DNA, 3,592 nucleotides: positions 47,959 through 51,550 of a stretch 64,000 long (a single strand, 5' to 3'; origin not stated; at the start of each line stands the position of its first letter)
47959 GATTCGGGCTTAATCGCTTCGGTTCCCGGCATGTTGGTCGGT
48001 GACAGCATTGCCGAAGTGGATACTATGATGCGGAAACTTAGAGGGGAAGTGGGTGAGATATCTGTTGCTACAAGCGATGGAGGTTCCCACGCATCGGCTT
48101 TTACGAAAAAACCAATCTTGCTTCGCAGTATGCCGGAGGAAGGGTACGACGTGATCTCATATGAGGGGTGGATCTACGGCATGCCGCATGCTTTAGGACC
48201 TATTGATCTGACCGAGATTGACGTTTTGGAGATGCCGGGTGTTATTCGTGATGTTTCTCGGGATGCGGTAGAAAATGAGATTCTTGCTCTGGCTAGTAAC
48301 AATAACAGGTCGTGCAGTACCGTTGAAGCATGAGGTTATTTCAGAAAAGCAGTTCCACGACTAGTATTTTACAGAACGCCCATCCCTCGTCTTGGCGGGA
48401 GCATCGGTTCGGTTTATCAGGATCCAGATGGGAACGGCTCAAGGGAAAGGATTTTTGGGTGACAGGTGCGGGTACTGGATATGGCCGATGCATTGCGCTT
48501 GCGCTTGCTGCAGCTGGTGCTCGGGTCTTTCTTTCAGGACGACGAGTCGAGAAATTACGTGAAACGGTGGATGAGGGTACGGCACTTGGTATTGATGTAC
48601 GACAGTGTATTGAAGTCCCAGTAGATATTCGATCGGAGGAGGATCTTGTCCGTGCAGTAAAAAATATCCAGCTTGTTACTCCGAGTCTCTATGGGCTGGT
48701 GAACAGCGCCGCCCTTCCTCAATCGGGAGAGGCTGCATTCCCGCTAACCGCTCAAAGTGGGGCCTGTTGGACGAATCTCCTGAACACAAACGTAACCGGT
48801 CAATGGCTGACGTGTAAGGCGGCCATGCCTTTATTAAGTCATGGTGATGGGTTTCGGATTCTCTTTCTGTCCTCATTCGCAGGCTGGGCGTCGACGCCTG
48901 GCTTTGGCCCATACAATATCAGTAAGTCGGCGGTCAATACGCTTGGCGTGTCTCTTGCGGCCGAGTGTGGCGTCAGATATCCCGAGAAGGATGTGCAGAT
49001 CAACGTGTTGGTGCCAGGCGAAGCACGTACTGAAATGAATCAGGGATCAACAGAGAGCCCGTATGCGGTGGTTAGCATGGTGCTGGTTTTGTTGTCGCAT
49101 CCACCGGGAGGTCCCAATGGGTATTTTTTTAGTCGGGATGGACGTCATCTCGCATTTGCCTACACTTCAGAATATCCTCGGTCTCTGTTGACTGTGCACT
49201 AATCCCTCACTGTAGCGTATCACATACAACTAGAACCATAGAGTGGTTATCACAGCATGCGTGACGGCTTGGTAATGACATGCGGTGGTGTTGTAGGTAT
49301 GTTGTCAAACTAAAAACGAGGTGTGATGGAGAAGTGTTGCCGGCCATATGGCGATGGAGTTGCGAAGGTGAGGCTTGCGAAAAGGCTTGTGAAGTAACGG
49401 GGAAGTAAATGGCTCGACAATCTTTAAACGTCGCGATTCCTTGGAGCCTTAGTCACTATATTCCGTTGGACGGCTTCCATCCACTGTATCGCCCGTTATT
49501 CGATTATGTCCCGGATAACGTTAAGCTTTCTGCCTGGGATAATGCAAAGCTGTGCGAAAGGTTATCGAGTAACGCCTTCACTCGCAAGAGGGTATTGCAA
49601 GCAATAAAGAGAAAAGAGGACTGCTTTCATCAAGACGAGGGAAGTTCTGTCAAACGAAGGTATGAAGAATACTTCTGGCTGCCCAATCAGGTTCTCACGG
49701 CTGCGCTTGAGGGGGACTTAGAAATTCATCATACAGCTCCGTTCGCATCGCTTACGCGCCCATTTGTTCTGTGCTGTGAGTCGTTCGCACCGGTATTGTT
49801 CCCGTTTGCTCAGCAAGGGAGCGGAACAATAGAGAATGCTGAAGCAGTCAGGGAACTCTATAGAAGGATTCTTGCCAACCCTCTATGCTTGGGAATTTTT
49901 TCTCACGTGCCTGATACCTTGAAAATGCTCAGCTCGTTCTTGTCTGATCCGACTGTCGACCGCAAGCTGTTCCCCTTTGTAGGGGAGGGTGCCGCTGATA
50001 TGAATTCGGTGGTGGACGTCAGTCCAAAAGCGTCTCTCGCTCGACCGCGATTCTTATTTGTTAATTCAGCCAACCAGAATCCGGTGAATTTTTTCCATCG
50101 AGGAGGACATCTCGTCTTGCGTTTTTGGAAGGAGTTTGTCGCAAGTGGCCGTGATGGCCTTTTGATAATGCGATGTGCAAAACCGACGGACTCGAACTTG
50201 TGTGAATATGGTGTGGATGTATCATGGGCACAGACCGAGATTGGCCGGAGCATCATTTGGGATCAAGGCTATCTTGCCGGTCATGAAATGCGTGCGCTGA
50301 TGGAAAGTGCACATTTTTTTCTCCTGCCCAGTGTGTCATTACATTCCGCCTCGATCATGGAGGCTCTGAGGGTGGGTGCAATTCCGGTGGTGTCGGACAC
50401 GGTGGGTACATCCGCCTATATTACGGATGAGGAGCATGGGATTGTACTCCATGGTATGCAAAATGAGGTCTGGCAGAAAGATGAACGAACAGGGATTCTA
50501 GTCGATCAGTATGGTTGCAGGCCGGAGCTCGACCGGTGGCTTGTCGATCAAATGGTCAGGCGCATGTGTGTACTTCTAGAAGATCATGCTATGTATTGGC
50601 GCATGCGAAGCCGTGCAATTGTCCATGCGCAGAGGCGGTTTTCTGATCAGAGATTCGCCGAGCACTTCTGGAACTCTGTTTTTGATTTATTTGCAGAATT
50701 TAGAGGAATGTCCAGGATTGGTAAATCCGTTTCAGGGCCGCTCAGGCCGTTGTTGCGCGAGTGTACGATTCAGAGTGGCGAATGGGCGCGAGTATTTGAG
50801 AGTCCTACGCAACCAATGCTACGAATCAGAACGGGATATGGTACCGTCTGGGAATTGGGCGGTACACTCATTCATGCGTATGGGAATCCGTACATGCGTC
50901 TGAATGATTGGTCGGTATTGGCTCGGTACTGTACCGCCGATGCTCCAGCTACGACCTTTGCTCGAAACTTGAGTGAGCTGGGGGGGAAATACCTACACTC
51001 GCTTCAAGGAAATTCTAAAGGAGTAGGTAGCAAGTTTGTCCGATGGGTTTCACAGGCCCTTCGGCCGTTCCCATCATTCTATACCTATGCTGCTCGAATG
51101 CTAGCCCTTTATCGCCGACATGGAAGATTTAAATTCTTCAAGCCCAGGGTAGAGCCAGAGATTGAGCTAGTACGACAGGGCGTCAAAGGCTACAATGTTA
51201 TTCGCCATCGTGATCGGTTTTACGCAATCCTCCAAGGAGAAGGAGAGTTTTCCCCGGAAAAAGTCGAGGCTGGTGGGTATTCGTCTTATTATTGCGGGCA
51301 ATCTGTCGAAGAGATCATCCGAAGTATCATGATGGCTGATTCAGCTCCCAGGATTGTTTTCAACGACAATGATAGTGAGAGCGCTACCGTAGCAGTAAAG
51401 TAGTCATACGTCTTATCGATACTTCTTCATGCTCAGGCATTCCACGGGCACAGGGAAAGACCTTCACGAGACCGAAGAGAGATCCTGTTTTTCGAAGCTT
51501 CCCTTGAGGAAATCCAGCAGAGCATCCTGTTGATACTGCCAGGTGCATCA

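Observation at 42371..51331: Unassigned ~50-aa module (GYN[IV][IV]-x6-[FWY]Y[GA]xP-x2-LG-x2-D ... acidic helix) recurs 8-9 times on four different enzymes of the island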

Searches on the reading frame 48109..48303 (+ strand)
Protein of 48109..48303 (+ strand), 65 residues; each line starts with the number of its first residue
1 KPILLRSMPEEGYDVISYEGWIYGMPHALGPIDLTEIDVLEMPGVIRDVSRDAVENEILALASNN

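Call 34: find_homologous_proteins(query=A4, max_evalue=0.001)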
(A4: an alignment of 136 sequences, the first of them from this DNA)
Query A4 (136 sequences) (65 aa, profile of the alignment): 21 proteins with E <= 0.001 among 263 candidates.
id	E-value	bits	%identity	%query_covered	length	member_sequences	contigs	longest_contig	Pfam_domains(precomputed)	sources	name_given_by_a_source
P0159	1.9e-23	99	25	43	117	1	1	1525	-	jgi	jgi:hypothetical protein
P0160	1.4e-18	84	-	-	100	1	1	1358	-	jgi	jgi:hypothetical protein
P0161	2.3e-17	80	-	-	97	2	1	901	-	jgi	jgi:hypothetical protein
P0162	8.2e-17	78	26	89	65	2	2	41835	-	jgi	-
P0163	6.9e-16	75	31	78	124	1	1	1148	-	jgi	-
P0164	7.6e-16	75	29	48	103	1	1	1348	-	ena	-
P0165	2.0e-14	70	22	69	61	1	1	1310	-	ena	-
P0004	3.6e-14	69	65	100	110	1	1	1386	-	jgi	jgi:hypothetical protein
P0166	4.6e-14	69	68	82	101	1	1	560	-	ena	-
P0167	4.7e-14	69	24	51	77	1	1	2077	-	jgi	-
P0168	1.2e-12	65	-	-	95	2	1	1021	-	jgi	jgi:hypothetical protein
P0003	2.3e-12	64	98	89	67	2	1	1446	-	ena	-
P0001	2.4e-12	64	89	100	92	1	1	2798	-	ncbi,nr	ncbi:MAG TPA: hypothetical protein VFU48_09765, partial [Nitrospira sp.]|nr:hypothetical protein [Ni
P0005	3.9e-12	63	72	98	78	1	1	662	-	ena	-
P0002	5.7e-12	62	85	100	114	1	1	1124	-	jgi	jgi:hypothetical protein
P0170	2.1e-10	57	29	75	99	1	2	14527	-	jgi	jgi:hypothetical protein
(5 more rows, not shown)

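Call 35: search_solved_structures(query=A4, max_evalue=10, show_alignments=3)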
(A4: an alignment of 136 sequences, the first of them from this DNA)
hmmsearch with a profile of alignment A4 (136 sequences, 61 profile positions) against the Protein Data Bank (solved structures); distinct sequences matched with E-value up to 10: 9.
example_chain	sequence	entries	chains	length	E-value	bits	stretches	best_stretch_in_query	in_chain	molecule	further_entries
6s3k_B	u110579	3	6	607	0.024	17.1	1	13-49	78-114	APC family permease | Potassium transporter KimA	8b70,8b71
6mrt_A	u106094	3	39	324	0.19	14.3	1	31-59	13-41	Hemolysin E, chromosomal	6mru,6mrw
7evf_AA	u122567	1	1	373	0.23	14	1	16-42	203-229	PQQ_3 domain-containing protein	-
7dxn_A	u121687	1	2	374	0.23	14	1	16-42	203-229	Membrane associated protein kinase with beta-propeller domain, pyrrolo-quinoline quinone b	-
7eq5_A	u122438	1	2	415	0.27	13.8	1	16-42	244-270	Membrane associated protein kinase with beta-propeller domain, pyrrolo-quinoline quinone b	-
5v69_B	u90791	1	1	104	0.71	12.4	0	7-17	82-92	ME.4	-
5v6a_B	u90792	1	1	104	0.73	12.4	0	7-17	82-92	ME.2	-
8oys_A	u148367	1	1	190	0.9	12.1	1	41-57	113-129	De novo designed TIM-barrel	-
2z8d_A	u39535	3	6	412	1.1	11.9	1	11-30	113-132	Galacto-N-biose/lacto-N-biose I transporter substrate-binding protein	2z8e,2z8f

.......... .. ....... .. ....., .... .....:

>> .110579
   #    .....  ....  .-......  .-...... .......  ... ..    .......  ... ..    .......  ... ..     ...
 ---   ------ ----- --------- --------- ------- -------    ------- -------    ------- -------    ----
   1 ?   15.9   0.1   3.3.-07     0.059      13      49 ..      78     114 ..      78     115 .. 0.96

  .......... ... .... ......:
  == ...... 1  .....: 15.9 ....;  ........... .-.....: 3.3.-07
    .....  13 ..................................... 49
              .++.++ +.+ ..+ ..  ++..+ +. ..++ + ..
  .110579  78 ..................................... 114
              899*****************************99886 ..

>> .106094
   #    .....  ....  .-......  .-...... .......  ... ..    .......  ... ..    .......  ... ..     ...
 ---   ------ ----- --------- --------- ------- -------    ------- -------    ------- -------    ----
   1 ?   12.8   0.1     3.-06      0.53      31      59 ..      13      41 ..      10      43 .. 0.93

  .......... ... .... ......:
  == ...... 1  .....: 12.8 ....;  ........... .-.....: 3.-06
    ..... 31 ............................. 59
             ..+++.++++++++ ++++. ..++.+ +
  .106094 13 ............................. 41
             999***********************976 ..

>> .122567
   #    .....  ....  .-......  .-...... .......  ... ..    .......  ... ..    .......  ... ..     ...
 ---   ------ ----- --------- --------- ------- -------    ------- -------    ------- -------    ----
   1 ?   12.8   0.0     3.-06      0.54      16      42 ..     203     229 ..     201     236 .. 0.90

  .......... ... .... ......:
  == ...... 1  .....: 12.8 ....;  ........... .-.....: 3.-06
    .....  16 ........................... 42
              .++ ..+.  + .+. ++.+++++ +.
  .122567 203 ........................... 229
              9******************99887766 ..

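Call 36: search_protein_families(library=pfam, alignment_id=A4, max_evalue=10)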
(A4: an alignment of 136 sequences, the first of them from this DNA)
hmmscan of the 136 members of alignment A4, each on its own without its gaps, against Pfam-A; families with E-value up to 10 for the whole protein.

A. member 1, seq(65 aa): 0 families

B. families by the number of members that match (of 136 scanned): 29 families (the first 25 are shown)
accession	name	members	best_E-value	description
PF22483.2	Mu-transpos_C_2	3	0.009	Mu transposase, C-terminal domain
PF14794.11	DUF4479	3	0.052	Domain of unknown function (DUF4479)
PF09430.16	EMC7_beta-sandw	2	0.0042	ER membrane protein complex subunit 7, beta-sandwich domain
PF13620.12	CarboxypepD_reg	2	0.01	Carboxypeptidase regulatory-like domain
PF14686.12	fn3_3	2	0.02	Polysaccharide lyase family 4, domain II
PF16187.10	Peptidase_M16_M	2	0.11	Middle or third domain of peptidase_M16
PF17041.10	SasG_E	1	0.003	E domain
PF13715.12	CarbopepD_reg_2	1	0.0041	CarboxypepD_reg-like domain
PF13649.12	Methyltransf_25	1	0.0057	Methyltransferase domain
PF01591.24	6PF2K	1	0.026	6-phosphofructo-2-kinase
PF22858.2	DUF7016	1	0.032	Domain of unknown function (DUF7016)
PF20862.2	DUF6843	1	0.045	Family of unknown function (DUF6843)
PF22471.2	Mcm2-like_OB_arc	1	0.056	Mcm2-like, OB fold, archaea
PF23288.1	KOW6_SPT5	1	0.062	Transcription elongation factor SPT5, sixth KOW domain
PF01436.27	NHL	1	0.065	NHL repeat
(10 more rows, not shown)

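Call 44: predict_structure(alignment_id=A4)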
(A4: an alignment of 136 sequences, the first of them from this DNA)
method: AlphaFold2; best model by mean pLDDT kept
length: 65 residues; sequences in the alignment: 136
mean_pLDDT: 87.2   pTM: 0.69
mean pLDDT of the five models: 87.2, 85.8, 85.1, 84.1, 83.7
residues with pLDDT >= 90: 35; 70-90: 29; 50-70: 1; < 50: 0
segments of 3 or more residues with pLDDT < 50: none
pLDDT, mean of each block of 10 residues (from residue 1): 90 92 88 77 88 93 78
secondary structure, 60 per line:
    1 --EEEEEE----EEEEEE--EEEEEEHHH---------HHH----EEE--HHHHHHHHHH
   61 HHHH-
elements in order: E3-8 E13-18 E21-26 E46-48 H51-64

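Call 48: fold_search(model_id=the predicted structure, library=pdb)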
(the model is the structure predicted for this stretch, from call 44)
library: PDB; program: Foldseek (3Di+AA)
matches with E <= 10: 213; with E <= 0.001: 0
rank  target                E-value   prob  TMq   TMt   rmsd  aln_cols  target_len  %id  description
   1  5z41                  4.5e-01  0.15  0.34  0.23  12.2        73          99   11  Aquifex aeolicus MutL endonuclease domain with a single zinc ion. (released 2018-04-25)
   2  8jsl_A                1.2e+00  0.05  0.24  0.03   9.5        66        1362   17  The structure of EBOV L-VP35-RNA complex (released 2023-09-27)
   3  3amk                  1.7e+00  0.23  0.35  0.04   1.5        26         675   12  Structure of the Starch Branching Enzyme I (BEI) from Oryza sativa L (released 2011-09-28)
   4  8h1g                  2.0e+00  0.07  0.34  0.22  12.4        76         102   12  The R406T mutant form of the Aquifex aeolicus MutL endonuclease domain (released 2023-08-16)
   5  3aml                  2.1e+00  0.20  0.35  0.04   1.6        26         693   12  Structure of the Starch Branching Enzyme I (BEI) from Oryza sativa L (released 2011-09-28)
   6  8k1t_C                2.3e+00  0.06  0.28  0.12   9.3        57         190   14  Potassium transporter KtrAB from Bacillus subtilis in ATP-bound state with addition of MgCl2 (released 2024-04-03)
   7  7sqc_7L               2.4e+00  0.02  0.19  0.11   9.9        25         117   24  Ciliary C1 central pair apparatus isolated from Chlamydomonas reinhardtii (released 2022-04-13)
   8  1z90_B                2.6e+00  0.03  0.27  0.06  11.1        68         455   19  X-ray structure of gene product from arabidopsis thaliana at3g03250, a putative UDP-glucose pyrophosphorylase (released 2005-04-12)
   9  8f5o_F                2.8e+00  0.09  0.31  0.03   5.7        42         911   17  Structure of Leishmania tarentolae IFT-A (state 1) (released 2022-12-21)
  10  6b46_I                2.8e+00  0.08  0.42  0.36   6.1        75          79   11  Cryo-EM structure of Type I-F CRISPR crRNA-guided Csy surveillance complex with bound anti-CRISPR protein AcrF1 (released 2017-10-18)
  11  6vve                  2.8e+00  0.08  0.25  0.06   2.8        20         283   20  Legionella pneumophila Lpg2603 kinase bound to IP6, Mn2+, and ADP (released 2020-04-08)
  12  1fsu_A                2.8e+00  0.03  0.25  0.05  12.4        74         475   15  Crystal Structure of 4-Sulfatase (human) (released 1998-02-04)
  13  7yet_A                2.8e+00  0.02  0.19  0.02  14.0        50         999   16  The structure of EBOV L-VP35 in complex with suramin (released 2022-10-05)
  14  7ml5_A                3.0e+00  0.16  0.34  0.03   1.2        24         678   12  Structure of the Starch Branching Enzyme I (BEI) complexed with maltododecaose from Oryza sativa L (released 2021-11-17)
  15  5b42                  3.0e+00  0.06  0.34  0.23  12.5        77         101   12  Crystal structure of the C-terminal endonuclease domain of Aquifex aeolicus MutL. (released 2016-07-13)
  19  9gve                  3.2e+00  0.05  0.27  0.05   9.6        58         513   21  Structure of phosphonate monoester hydrolase from Rhizobium leguminosarum with phenyl phosphonate (released 2025-10-08)
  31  9bbd_A                3.9e+00  0.04  0.26  0.05   9.9        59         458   10  Structure of S1_8B, a lambda-carrageenan specific sulfatase (released 2025-08-27)
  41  9bbd_B                4.4e+00  0.04  0.26  0.05  10.1        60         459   12  Structure of S1_8B, a lambda-carrageenan specific sulfatase (released 2025-08-27)
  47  8rvh_A                4.7e+00  0.02  0.22  0.05   7.9        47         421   17  Structure of the binding domain of BoNT/A mutant Y1117V/H1253K in complex with the GD1a ganglioside receptor (released 2025-02-12)
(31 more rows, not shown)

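Call 60: fold_search(model_id=the predicted structure, library=viral)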
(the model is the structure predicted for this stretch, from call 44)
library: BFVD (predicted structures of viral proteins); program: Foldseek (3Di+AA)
matches with E <= 10: 753; with E <= 0.001: 0
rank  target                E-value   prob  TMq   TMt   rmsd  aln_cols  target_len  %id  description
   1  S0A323                1.1e-01  0.99  0.59  0.74   3.0        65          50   14  Uncharacterized protein [Cellulophaga phage phi18:3]
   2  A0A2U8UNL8            1.5e-01  0.90  0.56  0.61   2.9        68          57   12  Uncharacterized protein [Streptomyces phage Ibantik]
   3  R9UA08                1.5e-01  0.85  0.56  0.55   5.4        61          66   13  (no name in the UniProt tables at hand)
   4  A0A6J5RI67            2.1e-01  0.90  0.52  0.46   5.6        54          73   11  Uncharacterized protein [uncultured Caudovirales phage]
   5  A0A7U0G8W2            2.4e-01  0.84  0.48  0.26   2.7        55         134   18  (no name in the UniProt tables at hand)
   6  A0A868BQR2            3.2e-01  0.87  0.54  0.54   2.6        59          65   10  (no name in the UniProt tables at hand)
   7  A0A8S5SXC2            3.2e-01  0.30  0.44  0.36   7.7        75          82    9  Uncharacterized protein [Myoviridae sp. ctLYp5]
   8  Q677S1                3.2e-01  0.28  0.35  0.35   5.3        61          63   10  Uncharacterized protein [lymphocystis disease virus-China]
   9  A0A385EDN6            3.4e-01  0.89  0.50  0.46   2.7        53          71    9  Uncharacterized protein [Caulobacter phage CcrSC]
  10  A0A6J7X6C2            3.4e-01  0.85  0.57  0.54   2.9        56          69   14  Uncharacterized protein [uncultured Caudovirales phage]
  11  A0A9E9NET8            3.6e-01  0.30  0.42  0.37  10.2        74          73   14  (no name in the UniProt tables at hand)
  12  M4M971                3.9e-01  0.84  0.55  0.59   2.5        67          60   10  (no name in the UniProt tables at hand)
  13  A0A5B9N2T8            3.9e-01  0.15  0.30  0.34   9.8        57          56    9  Uncharacterized protein [Aeromonas phage 2L372X]
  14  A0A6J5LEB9            3.9e-01  0.15  0.33  0.34   6.7        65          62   15  Uncharacterized protein [uncultured Caudovirales phage]
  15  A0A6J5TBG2            4.2e-01  0.54  0.44  0.40   7.3        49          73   14  Uncharacterized protein [uncultured Caudovirales phage]
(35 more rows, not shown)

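Call 61: find_encoding_contigs(protein=P0162, flank=10000, max_places=2)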
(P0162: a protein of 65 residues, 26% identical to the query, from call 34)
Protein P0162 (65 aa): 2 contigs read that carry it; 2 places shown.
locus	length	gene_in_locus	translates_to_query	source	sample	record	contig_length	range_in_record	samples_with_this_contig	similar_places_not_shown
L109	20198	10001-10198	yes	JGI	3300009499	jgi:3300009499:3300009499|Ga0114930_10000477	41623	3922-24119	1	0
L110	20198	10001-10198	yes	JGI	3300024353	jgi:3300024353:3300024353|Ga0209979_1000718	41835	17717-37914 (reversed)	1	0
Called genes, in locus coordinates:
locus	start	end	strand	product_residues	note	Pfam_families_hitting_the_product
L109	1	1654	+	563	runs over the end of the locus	PF23914:TPR_CcmH_CycH (faint), PF00515:TPR_1 (faint), PF07719:TPR_2 (faint), PF12895:ANAPC3 (faint), PF13174:TPR_6 (faint), PF13176:TPR_7 (faint), PF13432:TPR_16, PF13424:TPR_12, +5 more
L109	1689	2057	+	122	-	PF00106:adh_short, PF13561:adh_short_C2 (weak)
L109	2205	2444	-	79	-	-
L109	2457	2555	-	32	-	-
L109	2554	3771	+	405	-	PF08421:Methyltransf_13, PF13489:Methyltransf_23, PF08484:Methyltransf_14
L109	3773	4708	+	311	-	PF01370:Epimerase, PF04321:RmlD_sub_bind, PF16363:GDP_Man_Dehyd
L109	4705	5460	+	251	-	PF00535:Glycos_transf_2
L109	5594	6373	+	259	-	PF13489:Methyltransf_23, PF08241:Methyltransf_11 (weak), PF08242:Methyltransf_12, PF13649:Methyltransf_25 (weak)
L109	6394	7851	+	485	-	PF02310:B12-binding, PF04055:Radical_SAM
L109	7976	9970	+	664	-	PF00754:F5_F8_type_C, PF22633:F5_F8_type_C_2 (weak)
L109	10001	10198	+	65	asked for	-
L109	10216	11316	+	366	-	PF00891:Methyltransf_2 (faint), PF00535:Glycos_transf_2 (faint), PF08241:Methyltransf_11 (faint), PF08242:Methyltransf_12 (weak)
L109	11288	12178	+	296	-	PF13292:DXP_synthase_N (faint), PF00456:Transketolase_N, PF00676:E1_dh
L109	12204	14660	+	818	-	PF02779:Transket_pyr, PF02780:Transketolase_C, PF02310:B12-binding, PF04055:Radical_SAM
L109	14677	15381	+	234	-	PF00535:Glycos_transf_2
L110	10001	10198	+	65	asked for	-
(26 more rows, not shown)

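Call 62: find_encoding_contigs(protein=P0170, flank=10000, max_places=2)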
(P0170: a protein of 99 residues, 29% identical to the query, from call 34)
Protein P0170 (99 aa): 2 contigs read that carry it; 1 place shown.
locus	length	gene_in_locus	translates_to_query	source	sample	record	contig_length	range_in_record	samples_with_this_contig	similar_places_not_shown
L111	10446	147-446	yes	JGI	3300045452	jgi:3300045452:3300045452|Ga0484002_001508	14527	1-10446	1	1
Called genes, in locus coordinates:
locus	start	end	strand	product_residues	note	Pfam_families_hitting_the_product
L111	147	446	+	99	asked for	-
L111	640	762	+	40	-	-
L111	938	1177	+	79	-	-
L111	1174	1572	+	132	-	PF01850:PIN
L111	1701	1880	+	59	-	-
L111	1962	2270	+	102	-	PF04014:MazE_antitoxin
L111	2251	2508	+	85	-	PF24732:ParE_like (weak)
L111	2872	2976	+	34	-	-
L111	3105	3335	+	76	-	PF04255:DUF433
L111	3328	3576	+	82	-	PF18480:DUF5615 (weak)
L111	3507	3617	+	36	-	-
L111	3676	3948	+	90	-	PF14524:Wzt_C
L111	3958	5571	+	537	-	PF00534:Glycos_transf_1, PF13692:Glyco_trans_1_4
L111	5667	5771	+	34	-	-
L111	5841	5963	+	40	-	-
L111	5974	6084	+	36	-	-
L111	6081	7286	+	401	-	-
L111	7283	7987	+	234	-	PF00535:Glycos_transf_2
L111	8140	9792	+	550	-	-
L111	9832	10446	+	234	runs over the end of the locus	PF09335:VTT_dom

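Call 83: search_protein_families(library=pfam, proteins=[L111:8140-9789:+, L111:3958-5568:+], max_evalue=0.001)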
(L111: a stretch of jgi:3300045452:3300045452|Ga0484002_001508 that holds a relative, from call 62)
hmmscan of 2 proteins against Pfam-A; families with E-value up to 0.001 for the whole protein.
L111:8140-9789:+ (550 aa): 0 families

L111:3958-5568:+ (537 aa): 2 families
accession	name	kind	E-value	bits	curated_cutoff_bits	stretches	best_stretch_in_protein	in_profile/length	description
PF13692.12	Glyco_trans_1_4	-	6.9e-13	49.5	27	1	243-350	20-125/142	Glycosyl transferases group 1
PF00534.26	Glycos_transf_1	-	1.5e-09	38.1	26.4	1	241-350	31-141/172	Glycosyl transferases group 1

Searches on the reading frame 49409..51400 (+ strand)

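Call 3: search_protein_families(library=pfam, proteins=[window:49409-51400:+], max_evalue=1)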
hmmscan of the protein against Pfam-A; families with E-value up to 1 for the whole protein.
window:49409-51400:+ (664 aa): 3 families
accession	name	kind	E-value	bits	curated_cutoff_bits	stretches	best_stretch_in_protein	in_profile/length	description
PF13692.12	Glyco_trans_1_4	-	0.00022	21.9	27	1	287-348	65-125/142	Glycosyl transferases group 1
PF00534.26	Glycos_transf_1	-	0.0015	18.5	26.4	1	287-349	79-142/172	Glycosyl transferases group 1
PF03016.20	Exostosin_GT47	-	0.019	14.8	33.4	1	294-328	221-256/293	Exostosin GT47 domain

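Call 15: search_protein_families(library=ncbifam, proteins=[window:49409-51400:+], max_evalue=1)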
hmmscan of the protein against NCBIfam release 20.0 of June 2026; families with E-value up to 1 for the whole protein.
window:49409-51400:+ (664 aa): 7 families
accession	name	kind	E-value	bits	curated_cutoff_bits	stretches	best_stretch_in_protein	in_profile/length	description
NF046085.1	XrtY_assoc_Gly1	equivalog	5.7e-05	22.1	400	1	275-356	260-341/387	XrtY-associated glycosyltransferase XYAG1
NF041876.1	EPS_EpsE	equivalog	0.00074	18.9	400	1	290-348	285-344/389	exopolysaccharide biosynthesis GT4 family glycosyltransferase EpsE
TIGR02149.1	glgA_Coryne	subfamily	0.0019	17.4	302.4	1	254-361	236-336/391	glycogen synthase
NF038295.1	EPS_HpsP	equivalog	0.016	14.3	550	1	285-353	272-341/388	hormogonium polysaccharide biosynthesis glycosyltransferase HpsP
TIGR03088.1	stp2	hypoth_equivalog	0.037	13.1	409.05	1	292-348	264-321/374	TIGR03088 family PEP-CTERM/XrtA system glycosyltransferase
TIGR04005.1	wcaL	equivalog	0.048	12.5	537.6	1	283-332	281-336/406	colanic acid biosynthesis glycosyltransferase WcaL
TIGR03999.1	thiol_BshA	equivalog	0.19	10.6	273.7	0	379-420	325-366/375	N-acetyl-alpha-D-glucosaminyl L-malate synthase BshA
